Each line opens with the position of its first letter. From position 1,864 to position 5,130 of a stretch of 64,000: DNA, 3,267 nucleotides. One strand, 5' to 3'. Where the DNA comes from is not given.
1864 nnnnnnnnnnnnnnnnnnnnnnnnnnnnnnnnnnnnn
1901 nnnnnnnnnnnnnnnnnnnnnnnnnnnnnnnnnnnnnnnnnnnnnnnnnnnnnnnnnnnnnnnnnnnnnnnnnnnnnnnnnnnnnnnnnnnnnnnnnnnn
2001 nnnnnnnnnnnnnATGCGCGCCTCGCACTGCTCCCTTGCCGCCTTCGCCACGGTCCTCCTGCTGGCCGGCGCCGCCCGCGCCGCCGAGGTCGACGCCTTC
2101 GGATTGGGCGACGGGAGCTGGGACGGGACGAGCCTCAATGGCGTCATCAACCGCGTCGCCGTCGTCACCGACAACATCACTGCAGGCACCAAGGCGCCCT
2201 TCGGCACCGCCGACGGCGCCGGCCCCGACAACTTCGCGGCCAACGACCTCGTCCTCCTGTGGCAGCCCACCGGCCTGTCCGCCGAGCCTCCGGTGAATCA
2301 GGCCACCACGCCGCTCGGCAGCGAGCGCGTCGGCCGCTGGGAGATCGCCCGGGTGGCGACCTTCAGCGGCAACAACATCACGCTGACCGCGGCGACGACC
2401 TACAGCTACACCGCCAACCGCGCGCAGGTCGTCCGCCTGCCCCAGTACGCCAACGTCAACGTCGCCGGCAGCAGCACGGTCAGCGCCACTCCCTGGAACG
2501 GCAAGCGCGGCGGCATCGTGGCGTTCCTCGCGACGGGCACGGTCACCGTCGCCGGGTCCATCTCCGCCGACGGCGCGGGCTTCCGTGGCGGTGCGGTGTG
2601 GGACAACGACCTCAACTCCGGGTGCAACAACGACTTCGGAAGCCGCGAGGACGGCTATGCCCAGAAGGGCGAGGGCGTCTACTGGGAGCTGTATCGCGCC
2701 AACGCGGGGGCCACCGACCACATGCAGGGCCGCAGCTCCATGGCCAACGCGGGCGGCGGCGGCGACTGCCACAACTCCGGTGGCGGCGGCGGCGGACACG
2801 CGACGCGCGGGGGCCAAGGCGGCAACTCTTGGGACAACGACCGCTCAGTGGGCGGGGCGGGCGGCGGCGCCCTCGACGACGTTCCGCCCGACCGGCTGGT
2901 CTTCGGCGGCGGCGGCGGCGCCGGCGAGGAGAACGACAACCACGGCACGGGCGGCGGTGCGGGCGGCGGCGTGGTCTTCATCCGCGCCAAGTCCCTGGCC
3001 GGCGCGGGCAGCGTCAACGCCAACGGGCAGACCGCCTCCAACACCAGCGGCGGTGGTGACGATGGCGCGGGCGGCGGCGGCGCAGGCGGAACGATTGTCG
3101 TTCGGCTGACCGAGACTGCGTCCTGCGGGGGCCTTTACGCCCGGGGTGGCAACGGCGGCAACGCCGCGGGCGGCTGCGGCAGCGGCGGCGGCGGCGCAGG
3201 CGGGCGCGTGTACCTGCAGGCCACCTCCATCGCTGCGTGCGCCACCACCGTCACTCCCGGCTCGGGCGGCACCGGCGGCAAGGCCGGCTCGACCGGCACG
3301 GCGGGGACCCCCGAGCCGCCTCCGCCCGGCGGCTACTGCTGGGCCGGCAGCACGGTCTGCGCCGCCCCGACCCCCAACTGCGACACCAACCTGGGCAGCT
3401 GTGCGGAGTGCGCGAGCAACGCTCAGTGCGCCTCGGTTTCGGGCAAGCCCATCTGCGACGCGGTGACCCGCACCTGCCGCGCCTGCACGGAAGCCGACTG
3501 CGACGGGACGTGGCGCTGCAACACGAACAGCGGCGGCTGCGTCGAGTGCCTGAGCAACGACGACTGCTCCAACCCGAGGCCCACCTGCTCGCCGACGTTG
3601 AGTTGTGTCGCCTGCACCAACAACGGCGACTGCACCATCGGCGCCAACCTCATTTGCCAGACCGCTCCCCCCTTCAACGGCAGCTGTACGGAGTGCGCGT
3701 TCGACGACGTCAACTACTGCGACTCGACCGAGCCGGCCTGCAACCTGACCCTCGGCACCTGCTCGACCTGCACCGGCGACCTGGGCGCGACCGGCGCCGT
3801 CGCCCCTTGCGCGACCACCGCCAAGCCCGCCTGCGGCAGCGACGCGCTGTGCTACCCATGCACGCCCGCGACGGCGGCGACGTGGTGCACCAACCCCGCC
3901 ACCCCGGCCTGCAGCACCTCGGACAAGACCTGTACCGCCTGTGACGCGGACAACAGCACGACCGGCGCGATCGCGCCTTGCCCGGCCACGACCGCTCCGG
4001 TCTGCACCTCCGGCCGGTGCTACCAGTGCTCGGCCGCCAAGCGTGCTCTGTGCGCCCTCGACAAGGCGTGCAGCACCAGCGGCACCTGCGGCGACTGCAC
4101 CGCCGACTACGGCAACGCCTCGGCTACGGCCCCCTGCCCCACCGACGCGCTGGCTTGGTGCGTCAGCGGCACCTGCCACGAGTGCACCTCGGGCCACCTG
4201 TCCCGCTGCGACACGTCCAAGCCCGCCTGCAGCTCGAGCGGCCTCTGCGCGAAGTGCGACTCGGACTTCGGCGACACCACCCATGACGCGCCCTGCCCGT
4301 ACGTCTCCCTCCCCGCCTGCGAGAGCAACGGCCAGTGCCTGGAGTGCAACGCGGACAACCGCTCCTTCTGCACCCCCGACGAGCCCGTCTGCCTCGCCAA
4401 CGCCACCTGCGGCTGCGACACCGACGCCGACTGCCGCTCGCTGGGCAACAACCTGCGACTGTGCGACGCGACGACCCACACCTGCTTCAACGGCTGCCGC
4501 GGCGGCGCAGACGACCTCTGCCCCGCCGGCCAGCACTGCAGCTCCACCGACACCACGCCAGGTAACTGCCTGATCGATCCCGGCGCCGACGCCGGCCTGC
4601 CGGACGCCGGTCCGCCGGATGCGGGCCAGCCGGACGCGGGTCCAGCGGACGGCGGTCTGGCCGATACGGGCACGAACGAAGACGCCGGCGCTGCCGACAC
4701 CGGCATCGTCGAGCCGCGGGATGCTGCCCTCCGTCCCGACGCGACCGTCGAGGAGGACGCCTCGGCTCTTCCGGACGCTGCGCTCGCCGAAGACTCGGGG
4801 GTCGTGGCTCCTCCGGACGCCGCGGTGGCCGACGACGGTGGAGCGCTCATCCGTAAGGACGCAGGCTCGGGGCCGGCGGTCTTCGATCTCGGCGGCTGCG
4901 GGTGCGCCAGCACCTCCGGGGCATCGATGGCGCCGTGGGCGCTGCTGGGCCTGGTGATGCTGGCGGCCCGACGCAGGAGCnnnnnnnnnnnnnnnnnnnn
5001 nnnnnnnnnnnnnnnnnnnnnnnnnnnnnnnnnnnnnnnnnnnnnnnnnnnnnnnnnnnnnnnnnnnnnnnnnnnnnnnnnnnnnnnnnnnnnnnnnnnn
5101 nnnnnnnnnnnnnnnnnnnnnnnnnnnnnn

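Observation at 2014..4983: Composite secreted protein with a Gly-rich beta-helix-like region, Cys-rich repeats and a MYXO-CTERM tail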

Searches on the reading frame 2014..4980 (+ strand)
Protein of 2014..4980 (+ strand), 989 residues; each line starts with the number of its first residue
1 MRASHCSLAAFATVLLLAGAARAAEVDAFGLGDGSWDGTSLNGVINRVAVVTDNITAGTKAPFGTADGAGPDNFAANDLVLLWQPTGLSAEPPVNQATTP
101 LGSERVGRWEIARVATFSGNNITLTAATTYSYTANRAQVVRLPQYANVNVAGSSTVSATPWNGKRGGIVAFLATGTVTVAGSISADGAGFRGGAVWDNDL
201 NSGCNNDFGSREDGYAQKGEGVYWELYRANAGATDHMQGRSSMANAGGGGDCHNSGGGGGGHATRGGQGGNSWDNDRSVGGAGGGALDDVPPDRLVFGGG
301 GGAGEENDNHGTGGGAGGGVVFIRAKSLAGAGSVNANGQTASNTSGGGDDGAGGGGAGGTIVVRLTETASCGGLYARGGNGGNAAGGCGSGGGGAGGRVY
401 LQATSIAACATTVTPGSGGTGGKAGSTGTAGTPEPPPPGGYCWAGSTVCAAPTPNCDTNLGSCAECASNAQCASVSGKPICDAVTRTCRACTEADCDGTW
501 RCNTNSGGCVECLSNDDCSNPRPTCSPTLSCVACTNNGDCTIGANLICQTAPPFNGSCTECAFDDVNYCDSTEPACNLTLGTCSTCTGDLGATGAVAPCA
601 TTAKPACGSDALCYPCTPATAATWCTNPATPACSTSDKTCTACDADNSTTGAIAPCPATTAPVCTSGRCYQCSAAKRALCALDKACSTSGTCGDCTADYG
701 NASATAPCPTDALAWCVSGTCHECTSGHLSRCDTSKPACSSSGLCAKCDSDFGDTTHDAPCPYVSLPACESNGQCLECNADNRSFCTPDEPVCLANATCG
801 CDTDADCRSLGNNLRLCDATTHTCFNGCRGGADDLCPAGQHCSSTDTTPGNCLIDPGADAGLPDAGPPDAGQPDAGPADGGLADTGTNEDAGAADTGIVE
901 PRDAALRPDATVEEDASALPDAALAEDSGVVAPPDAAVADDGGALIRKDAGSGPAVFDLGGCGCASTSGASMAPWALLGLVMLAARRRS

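Call 5: search_protein_families(library=ncbifam, proteins=[window:2014-4980:+], max_evalue=1)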
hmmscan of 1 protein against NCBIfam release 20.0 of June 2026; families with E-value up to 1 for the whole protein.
window:2014-4980:+ (989 aa): 6 families
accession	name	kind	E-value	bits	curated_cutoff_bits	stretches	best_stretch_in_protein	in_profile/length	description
NF047640.1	gliding_AgmC_N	equivalog_domain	5e-103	345.2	275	1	11-417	8-410/412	adventurous gliding motility protein AgmC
NF045523.1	MXAN_5453_fam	exception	6.6e-10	38.1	500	1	867-988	413-540/544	MXAN_5453 family MXYO-CTERM-anchored protein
TIGR03382.1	GC_trans_RRR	domain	0.00035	21.1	15.85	1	961-988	1-27/27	MYXO-CTERM sorting domain-containing protein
TIGR03901.2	MYXO-CTERM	domain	0.0008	19.7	20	1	960-988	2-32/34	MYXO-CTERM sorting domain-containing protein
NF045638.1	Mrt_dep_phytase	exception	0.002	16.9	440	1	925-989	362-430/430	myxosortase-dependent phytase-like phosphatase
TIGR03501.1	GlyGly_CTERM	domain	0.36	11.7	15.5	1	968-988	1-21/22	GlyGly-CTERM sorting domain-containing protein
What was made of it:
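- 2083..3318 (+): AgmC_N head, aa 24-435: an N-terminal small beta-barrel/sandwich part (about aa 24-185) followed by a Gly-rich beta-helix (about aa 186-435). NF047640 matches aa 11-417 at 345.2 bits against a cutoff of 275 (call 5).
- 4891..4980 (+): MYXO-CTERM sorting tag, aa 960-989: Cys motif GGCGCAS, TM helix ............, Arg cluster RRRS. TIGR03901 scores 19.7 bits (cutoff 20) (call 5).
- On MYXO-CTERM sorted surface proteins (TIGR03901 / TIGR03382): TIGR03901.2 scores 19.7 bits against 20, which is 0.3 bits short (call 5).
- On AgmC (NF047640 gliding_AgmC_N): 345.2 bits against a cutoff of 275, covering aa 11-417 and profile positions 8-410 of 412 (call 5).
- The head passes NF047640 at 345 bits against a cutoff of 275 (call 5). 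The tail passes TIGR03382 and has the tripartite Cys / TM / Arg layout (call 5). TIGR03901 itself falls 0.3 bits short of its cutoff (call 5). The head exceeds the curated cutoff of the 'equivalog_domain' model NF047640, so NCBI's pipeline would name the protein AgmC (call 5).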

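Call 6: search_protein_families(library=pfam, proteins=[window:2014-4980:+], max_evalue=1)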
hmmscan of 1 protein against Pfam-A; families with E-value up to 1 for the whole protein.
window:2014-4980:+ (989 aa): 0 families
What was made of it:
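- On TraA outer membrane exchange receptor (NF033759): Pfam gives no PA14 hit (call 6).
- Tried and rejected: No family at E<=1 (call 6).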

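Call 9: find_homologous_proteins(query=window:2014-4980:+)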
Query window:2014-4980:+ (989 aa): 880 proteins with E <= 0.001 among 8000 candidates; the best 120 are listed.
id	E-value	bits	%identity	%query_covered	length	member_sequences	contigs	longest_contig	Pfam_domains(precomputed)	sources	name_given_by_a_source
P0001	0.0e+0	2216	100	100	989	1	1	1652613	-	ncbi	ncbi:MAG: MYXO-CTERM sorting domain-containing protein [Myxococcales bacterium]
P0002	1.2e-236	807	51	55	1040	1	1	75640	-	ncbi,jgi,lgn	ncbi:MAG TPA: hypothetical protein VGK67_03940 [Myxococcales bacterium]|jgi:MYXO-CTERM domain-contai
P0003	1.2e-146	509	48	72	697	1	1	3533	-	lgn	-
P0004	1.5e-121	426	44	51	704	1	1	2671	-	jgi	jgi:MYXO-CTERM domain-containing protein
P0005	1.1e-88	317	36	28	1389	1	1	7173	PF05345.19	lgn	-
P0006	2.2e-82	296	36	69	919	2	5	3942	PF27011.1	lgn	-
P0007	4.3e-82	295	37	74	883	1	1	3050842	-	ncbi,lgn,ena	-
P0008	5.4e-80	288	41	54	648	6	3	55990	-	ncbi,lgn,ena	-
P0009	8.8e-80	287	35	71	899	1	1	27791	PF27011.1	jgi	jgi:hypothetical protein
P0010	1.6e-79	286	39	52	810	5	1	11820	-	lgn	-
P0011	2.3e-77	279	46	32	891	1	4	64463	-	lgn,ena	-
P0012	7.3e-77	278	40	54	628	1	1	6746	-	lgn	-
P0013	1.2e-76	277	46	32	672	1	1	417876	PF19077.7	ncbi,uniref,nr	ncbi:adventurous gliding motility protein AgmC [Hyalangium versicolor]|uniref:adventurous gliding mo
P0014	6.4e-76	274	41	43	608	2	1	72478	-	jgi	jgi:hypothetical protein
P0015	6.5e-76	274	40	53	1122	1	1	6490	PF18884.6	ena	-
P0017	1.2e-75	274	34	88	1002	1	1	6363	-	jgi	jgi:MYXO-CTERM domain-containing protein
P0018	2.7e-75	272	36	73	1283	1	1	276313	-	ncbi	ncbi:MAG: hypothetical protein U0169_05610 [Polyangiaceae bacterium]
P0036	2.8e-70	256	37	79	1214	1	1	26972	-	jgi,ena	-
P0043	2.6e-69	253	46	38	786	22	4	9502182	PF19077.7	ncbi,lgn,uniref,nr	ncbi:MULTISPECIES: adventurous gliding motility protein AgmC [Myxococcus]|uniref:adventurous gliding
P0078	5.7e-66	242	40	32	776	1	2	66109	-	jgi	jgi:uncharacterized protein (TIGR03382 family)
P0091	7.1e-65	238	45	39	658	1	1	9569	PF17957.8,PF19077.7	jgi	jgi:uncharacterized protein (TIGR03382 family)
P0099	5.8e-64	235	45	38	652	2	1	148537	PF19077.7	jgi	jgi:uncharacterized protein (TIGR03382 family)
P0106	1.8e-63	233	40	32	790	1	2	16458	PF19077.7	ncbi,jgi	jgi:uncharacterized protein (TIGR03382 family)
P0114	7.3e-63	231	45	36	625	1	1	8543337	-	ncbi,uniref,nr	ncbi:adventurous gliding motility protein AgmC [Paraflavitalea speifideaquila]|uniref:adventurous gl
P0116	1.0e-62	231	45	38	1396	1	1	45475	PF07495.20,PF13750.13,PF12245.15,PF09136.17,PF19077.7,PF17936.8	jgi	jgi:uncharacterized protein (TIGR03382 family)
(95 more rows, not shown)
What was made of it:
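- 2014..4983 (+): Complete CDS, 989 aa plus a TGA stop. The identical protein P0001 is in NCBI as 'MYXO-CTERM sorting domain-containing protein [Myxococcales bacterium]' (call 9).
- On MYXO-CTERM sorted surface proteins (TIGR03901 / TIGR03382): NCBI already names the identical protein a MYXO-CTERM sorting domain-containing protein (call 9). The host label 'Myxococcales bacterium' comes from the NCBI name of P0001 (call 9).
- Head identity to Myxococcus AgmC (P0043) is about 46% (call 9).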

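Call 10: search_solved_structures(query=window:2014-4980:+, max_evalue=1)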
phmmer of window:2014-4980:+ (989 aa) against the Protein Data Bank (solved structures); distinct sequences matched with E-value up to 1: 0.

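Call 15: search_protein_families(library=pfam, proteins=[P0002, P0006, P0009, P0017, P0036, P0018, P0043, P0010], max_evalue=0.01)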
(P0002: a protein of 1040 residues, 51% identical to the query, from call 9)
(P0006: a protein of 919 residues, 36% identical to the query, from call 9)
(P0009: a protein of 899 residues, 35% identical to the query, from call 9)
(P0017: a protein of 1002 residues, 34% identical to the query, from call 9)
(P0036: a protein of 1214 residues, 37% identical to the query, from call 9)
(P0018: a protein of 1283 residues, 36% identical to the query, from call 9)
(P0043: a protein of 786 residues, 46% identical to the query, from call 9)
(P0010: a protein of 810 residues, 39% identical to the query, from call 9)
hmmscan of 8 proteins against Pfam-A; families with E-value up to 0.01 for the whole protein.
P0002 (1040 aa): 0 families

P0006 (919 aa): 0 families

P0009 (899 aa): 0 families

P0017 (1002 aa): 0 families

P0036 (1214 aa): 0 families

P0018 (1283 aa): 0 families

P0043 (786 aa): 2 families
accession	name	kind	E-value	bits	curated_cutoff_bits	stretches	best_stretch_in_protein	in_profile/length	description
PF19077.6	Big_13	-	4e-10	40.5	27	1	668-728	21-82/102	Bacterial Ig-like domain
PF17936.7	Big_6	-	4.6e-05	24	27.6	1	666-714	5-54/83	Bacterial Ig domain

P0010 (810 aa): 0 families
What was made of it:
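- On AgmC (NF047640 gliding_AgmC_N): There is no Big_13 hit (call 6), whereas P0043 has one (call 15).
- It also occurs with Ig-like stalks in Myxococcus AgmC (calls 9, 15). The stalk is Cys-rich here rather than Ig-like (Big_13) (calls 6, 15).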

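Call 45: find_encoding_contigs(protein=P0001, flank=10000, max_places=2)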
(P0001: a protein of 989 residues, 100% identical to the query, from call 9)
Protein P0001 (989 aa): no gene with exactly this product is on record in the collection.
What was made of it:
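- Tried and rejected: Not on record (call 45).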

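Call 46: find_encoding_contigs(protein=P0043, flank=8000, max_places=2)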
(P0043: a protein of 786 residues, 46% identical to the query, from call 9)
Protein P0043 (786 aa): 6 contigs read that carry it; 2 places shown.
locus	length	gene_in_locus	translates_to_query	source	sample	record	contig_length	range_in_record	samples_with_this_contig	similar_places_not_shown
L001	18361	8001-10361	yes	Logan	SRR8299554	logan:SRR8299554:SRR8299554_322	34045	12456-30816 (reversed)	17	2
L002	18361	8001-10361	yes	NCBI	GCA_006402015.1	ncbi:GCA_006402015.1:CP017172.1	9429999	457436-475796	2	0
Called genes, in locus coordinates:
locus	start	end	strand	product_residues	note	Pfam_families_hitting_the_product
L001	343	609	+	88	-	PF09527:ATPase_gene1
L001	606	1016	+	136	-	-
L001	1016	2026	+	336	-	PF00119:ATP-synt_A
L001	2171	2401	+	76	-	PF00137:ATP-synt_C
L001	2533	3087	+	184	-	PF00430:ATP-synt_B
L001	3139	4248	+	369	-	PF01926:MMR_HSR1, PF02421:FeoB_N, PF06071:YchF-GTPase_C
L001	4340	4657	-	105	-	-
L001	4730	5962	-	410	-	PF12728:HTH_17 (weak), PF13411:MerR_1 (faint), PF00285:Citrate_synt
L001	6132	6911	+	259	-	PF13489:Methyltransf_23, PF01209:Ubie_methyltran, PF13847:Methyltransf_31, PF08241:Methyltransf_11, PF08242:Methyltransf_12, PF13649:Methyltransf_25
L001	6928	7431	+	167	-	PF12973:Cupin_7 (faint), PF07883:Cupin_2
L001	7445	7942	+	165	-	-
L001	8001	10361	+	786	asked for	PF19077:Big_13 (faint)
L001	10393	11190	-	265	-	PF01987:AIM24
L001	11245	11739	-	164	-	-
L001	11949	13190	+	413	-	PF00149:Metallophos, PF12850:Metallophos_2 (weak)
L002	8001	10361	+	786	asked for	PF19077:Big_13 (faint)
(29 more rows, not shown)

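Call 47: find_encoding_contigs(protein=P0002, flank=8000, max_places=1)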
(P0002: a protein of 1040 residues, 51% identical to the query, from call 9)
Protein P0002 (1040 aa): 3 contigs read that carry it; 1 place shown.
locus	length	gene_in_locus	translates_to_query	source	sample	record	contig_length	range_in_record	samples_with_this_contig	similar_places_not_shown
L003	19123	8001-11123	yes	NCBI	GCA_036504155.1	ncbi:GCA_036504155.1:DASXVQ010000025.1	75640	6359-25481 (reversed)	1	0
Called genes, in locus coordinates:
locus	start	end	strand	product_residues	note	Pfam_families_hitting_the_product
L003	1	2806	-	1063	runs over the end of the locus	PF09430:EMC7_beta-sandw (faint), PF13715:CarbopepD_reg_2 (faint), PF17802:SpaA (faint), PF22904:NOMO1-like_2nd (faint), PF02369:Big_1 (faint), PF10670:DUF4198 (faint), PF13620:CarboxypepD_reg, PF13620:CarboxypepD_reg, +4 more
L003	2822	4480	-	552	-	PF00485:PRK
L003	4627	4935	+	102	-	PF03992:ABM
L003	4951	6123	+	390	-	PF00465:Fe-ADH, PF13685:Fe-ADH_2, PF25137:ADH_Fe_C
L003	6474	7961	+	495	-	PF00990:GGDEF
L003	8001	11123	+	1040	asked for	-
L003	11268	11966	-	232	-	PF09335:VTT_dom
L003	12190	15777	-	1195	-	PF01855:POR_N, PF17147:PFOR_II, PF01558:POR, PF10371:EKR, PF00037:Fer4 (weak), PF12837:Fer4_6 (weak), PF12838:Fer4_7, PF02775:TPP_enzyme_C, +5 more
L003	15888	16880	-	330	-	PF01180:DHO_dh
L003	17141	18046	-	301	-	-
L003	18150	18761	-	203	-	-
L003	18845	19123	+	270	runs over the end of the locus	PF01479:S4 (weak), PF00849:PseudoU_synth_2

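Call 48: find_encoding_contigs(protein=P0007, flank=8000, max_places=1)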
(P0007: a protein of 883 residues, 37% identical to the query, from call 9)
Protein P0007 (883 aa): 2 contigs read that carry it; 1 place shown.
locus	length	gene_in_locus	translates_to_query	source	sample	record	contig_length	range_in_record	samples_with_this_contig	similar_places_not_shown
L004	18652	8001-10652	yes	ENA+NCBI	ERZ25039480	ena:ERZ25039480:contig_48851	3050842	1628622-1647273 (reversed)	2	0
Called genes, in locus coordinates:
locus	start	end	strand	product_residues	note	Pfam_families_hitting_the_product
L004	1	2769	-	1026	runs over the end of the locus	PF13205:Big_5 (weak)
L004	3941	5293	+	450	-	-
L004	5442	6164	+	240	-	PF01852:START (weak), PF03364:Polyketide_cyc (weak)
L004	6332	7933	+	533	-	-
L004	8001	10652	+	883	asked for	-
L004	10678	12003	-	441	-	PF12704:MacB_PCD (weak), PF02687:FtsX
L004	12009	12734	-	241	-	PF17131:TP_0789-like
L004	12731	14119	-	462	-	PF02687:FtsX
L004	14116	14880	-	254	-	PF02463:SMC_N (faint), PF00005:ABC_tran, PF13304:AAA_21 (weak)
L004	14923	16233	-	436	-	-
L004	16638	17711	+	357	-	PF08545:ACP_syn_III, PF08541:ACP_syn_III_C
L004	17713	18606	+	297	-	PF08545:ACP_syn_III (faint), PF08541:ACP_syn_III_C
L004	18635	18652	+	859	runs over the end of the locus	PF00561:Abhydrolase_1, PF12146:Hydrolase_4, PF12697:Abhydrolase_6, PF00501:AMP-binding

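Call 71: search_protein_families(library=pfam, proteins=[P0005, P0114], max_evalue=0.0001)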
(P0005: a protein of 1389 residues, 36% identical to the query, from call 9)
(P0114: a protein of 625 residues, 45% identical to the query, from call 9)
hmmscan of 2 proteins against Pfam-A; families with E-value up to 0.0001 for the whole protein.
P0005 (1389 aa): 1 family
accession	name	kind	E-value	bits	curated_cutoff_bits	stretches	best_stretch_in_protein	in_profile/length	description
PF05345.18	He_PIG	-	9.7e-06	26.4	24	0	1275-1325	43-94/96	Putative Ig domain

P0114 (625 aa): 0 families

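Call 76: search_protein_families(library=ncbifam, proteins=[P0002, P0003, P0007, P0017, P0036, P0018], max_evalue=0.1)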
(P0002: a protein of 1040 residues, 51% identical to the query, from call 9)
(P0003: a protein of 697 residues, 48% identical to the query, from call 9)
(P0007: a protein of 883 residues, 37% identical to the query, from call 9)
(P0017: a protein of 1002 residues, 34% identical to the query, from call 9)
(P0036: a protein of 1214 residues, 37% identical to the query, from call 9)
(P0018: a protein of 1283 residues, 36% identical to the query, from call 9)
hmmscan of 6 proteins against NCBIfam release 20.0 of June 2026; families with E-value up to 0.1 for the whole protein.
P0002 (1040 aa): 2 families
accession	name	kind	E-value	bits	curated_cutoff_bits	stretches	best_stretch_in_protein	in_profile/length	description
NF047640.1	gliding_AgmC_N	equivalog_domain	2.1e-88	297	275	1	16-415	11-409/412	adventurous gliding motility protein AgmC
TIGR03901.2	MYXO-CTERM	domain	0.0017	18.7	20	1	1009-1040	2-33/34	MYXO-CTERM sorting domain-containing protein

P0003 (697 aa): 3 families
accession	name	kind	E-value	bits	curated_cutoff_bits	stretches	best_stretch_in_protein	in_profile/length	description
NF047640.1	gliding_AgmC_N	equivalog_domain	1.1e-24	87.1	275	1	1-135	274-407/412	adventurous gliding motility protein AgmC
NF045523.1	MXAN_5453_fam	exception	6.2e-07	28.3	500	1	556-694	414-542/544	MXAN_5453 family MXYO-CTERM-anchored protein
TIGR03901.2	MYXO-CTERM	domain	0.0073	16.7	20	1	664-694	2-32/34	MYXO-CTERM sorting domain-containing protein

P0007 (883 aa): 1 family
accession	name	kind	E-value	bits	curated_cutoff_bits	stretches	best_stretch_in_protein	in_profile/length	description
NF047640.1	gliding_AgmC_N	equivalog_domain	9.3e-107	357.5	275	1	16-451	11-412/412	adventurous gliding motility protein AgmC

P0017 (1002 aa): 3 families
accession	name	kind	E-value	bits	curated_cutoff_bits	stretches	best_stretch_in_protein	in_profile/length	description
NF047640.1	gliding_AgmC_N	equivalog_domain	1.5e-115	386.5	275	1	10-419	5-412/412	adventurous gliding motility protein AgmC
NF033759.1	exchanger_TraA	exception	0.0021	16.7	750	1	535-711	245-402/666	outer membrane exchange protein TraA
TIGR03901.2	MYXO-CTERM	domain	0.0075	16.6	20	1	958-992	1-33/34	MYXO-CTERM sorting domain-containing protein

P0036 (1214 aa): 1 family
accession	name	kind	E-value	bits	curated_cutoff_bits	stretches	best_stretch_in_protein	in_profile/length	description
NF047640.1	gliding_AgmC_N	equivalog_domain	3.6e-111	372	275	1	13-430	3-412/412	adventurous gliding motility protein AgmC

P0018 (1283 aa): 1 family
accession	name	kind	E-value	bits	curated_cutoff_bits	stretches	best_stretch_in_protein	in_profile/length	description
NF047640.1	gliding_AgmC_N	equivalog_domain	7.5e-114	380.9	275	1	19-422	11-412/412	adventurous gliding motility protein AgmC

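Call 81: find_encoding_contigs(protein=P0003, flank=5000, max_places=2)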
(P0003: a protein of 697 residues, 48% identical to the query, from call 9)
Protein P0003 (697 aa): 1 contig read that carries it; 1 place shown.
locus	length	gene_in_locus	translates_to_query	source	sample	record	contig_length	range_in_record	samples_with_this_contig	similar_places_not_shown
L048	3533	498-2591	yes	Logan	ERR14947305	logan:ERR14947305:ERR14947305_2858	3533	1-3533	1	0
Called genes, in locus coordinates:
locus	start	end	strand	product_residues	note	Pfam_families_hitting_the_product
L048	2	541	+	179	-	?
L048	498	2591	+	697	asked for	-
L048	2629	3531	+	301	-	?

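Call 82: find_encoding_contigs(protein=P0004, flank=5000, max_places=2)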
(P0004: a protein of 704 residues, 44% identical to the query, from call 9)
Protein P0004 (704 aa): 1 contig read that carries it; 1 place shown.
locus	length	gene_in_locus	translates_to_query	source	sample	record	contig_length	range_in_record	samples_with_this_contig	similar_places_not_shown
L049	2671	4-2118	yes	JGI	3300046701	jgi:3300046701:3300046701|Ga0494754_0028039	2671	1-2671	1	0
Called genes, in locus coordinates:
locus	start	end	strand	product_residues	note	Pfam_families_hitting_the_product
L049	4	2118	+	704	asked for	-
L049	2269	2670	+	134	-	?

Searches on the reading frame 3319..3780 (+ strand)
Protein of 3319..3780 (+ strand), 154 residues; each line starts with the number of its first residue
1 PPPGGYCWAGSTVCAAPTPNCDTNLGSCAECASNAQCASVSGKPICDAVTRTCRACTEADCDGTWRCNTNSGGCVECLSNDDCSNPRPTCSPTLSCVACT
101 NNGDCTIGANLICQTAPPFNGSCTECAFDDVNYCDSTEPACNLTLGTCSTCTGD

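Call 34: search_protein_families(library=ncbifam, proteins=[window:3319-3780:+], max_evalue=10)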
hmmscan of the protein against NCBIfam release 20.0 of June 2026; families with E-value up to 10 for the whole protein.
window:3319-3780:+ (154 aa): 2 families
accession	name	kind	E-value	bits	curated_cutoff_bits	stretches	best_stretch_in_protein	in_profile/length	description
TIGR04201.1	Myxo_Cys_RPT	repeat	0.02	15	25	3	96-116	2-20/22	Cys-rich repeat-containing protein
NF033759.1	exchanger_TraA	exception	0.11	11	750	1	6-151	280-421/666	outer membrane exchange protein TraA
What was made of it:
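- On TraA-type Cys-rich repeat (TIGR04201 Myxo_Cys_RPT): 15 bits against a cutoff of 25, E 0.02, in three weak stretches within aa 436-589 only (call 34).
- On TraA outer membrane exchange receptor (NF033759): The TraA model matches at E 0.11 and 11 bits against a cutoff of 750 (call 34).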
